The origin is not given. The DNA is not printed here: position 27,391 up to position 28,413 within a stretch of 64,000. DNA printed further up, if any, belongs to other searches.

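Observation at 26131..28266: Secreted NHL beta-propeller fused through a TPR-like linker to a Yip1-type polytopic membrane domain, embedded between ABC permease genes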

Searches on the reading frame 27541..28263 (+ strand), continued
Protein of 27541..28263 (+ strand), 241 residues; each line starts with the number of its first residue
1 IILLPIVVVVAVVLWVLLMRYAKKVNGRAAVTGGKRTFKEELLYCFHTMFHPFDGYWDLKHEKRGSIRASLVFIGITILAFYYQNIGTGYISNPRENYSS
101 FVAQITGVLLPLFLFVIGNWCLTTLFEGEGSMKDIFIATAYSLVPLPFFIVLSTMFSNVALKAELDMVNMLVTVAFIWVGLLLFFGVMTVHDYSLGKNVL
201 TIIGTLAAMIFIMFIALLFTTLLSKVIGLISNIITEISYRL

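Call 85: find_encoding_contigs(protein=P0448, flank=10000, max_places=1)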
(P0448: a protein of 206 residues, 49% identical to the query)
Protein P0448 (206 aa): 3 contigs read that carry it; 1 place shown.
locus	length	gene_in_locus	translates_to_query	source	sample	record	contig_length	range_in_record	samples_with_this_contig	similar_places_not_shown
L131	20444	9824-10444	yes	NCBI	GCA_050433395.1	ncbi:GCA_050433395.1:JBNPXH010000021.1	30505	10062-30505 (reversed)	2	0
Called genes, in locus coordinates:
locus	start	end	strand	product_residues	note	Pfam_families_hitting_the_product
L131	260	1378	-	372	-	PF04542:Sigma70_r2 (weak), PF08281:Sigma70_r4_2 (faint)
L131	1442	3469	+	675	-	PF04616:Glyco_hydro_43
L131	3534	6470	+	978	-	PF01547:SBP_bac_1, PF13416:SBP_bac_8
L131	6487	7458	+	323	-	PF00528:BPD_transp_1 (weak)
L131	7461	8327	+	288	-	PF00528:BPD_transp_1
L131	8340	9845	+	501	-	PF01436:NHL (faint), PF08450:SGL (weak)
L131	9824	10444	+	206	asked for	PF04893:Yip1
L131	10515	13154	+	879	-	PF18952:DUF5696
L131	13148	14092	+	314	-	PF00528:BPD_transp_1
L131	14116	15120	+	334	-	PF00528:BPD_transp_1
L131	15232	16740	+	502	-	PF01547:SBP_bac_1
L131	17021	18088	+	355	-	PF00356:LacI, PF00532:Peripla_BP_1, PF13407:Peripla_BP_4 (faint), PF13377:Peripla_BP_3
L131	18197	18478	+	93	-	PF02518:HATPase_c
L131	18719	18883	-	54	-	-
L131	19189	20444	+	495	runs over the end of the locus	PF01336:tRNA_anti-codon, PF00152:tRNA-synt_2, PF01409:tRNA-synt_2d (faint)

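Call 86: find_encoding_contigs(protein=P0420, flank=10000, max_places=1)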
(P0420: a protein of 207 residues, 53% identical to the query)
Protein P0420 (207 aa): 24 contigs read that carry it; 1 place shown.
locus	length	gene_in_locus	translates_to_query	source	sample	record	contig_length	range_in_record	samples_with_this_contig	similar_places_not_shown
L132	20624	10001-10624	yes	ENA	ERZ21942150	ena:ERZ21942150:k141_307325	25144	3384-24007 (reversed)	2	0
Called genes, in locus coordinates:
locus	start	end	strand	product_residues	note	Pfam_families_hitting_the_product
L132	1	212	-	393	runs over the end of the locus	PF00155:Aminotran_1_2, PF01041:DegT_DnrJ_EryC1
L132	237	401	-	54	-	-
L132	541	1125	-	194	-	PF10050:DUF2284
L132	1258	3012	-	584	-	PF05833:NFACT_N, PF05670:NFACT-R_1, PF18297:NFACT-R_2 (weak)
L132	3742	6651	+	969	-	PF01547:SBP_bac_1, PF13416:SBP_bac_8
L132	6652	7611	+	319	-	PF00528:BPD_transp_1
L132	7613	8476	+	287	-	PF00528:BPD_transp_1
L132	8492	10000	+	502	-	PF01436:NHL (weak), PF08450:SGL (weak), PF25021:TEN_NHL (faint), PF01436:NHL (weak)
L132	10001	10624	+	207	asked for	PF04893:Yip1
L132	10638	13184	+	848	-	PF18952:DUF5696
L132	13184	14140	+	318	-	-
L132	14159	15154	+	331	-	PF00528:BPD_transp_1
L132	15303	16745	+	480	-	PF01547:SBP_bac_1, PF13416:SBP_bac_8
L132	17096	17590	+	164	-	PF05198:IF3_N, PF00707:IF3_C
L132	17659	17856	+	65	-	PF01632:Ribosomal_L35p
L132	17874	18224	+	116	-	PF00453:Ribosomal_L20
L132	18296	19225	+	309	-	PF22435:MRM3-like_sub_bind, PF08032:SpoU_sub_bind (faint), PF00588:SpoU_methylase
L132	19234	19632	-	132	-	PF14276:DUF4363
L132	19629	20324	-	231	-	PF04239:DUF421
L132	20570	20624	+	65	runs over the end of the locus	-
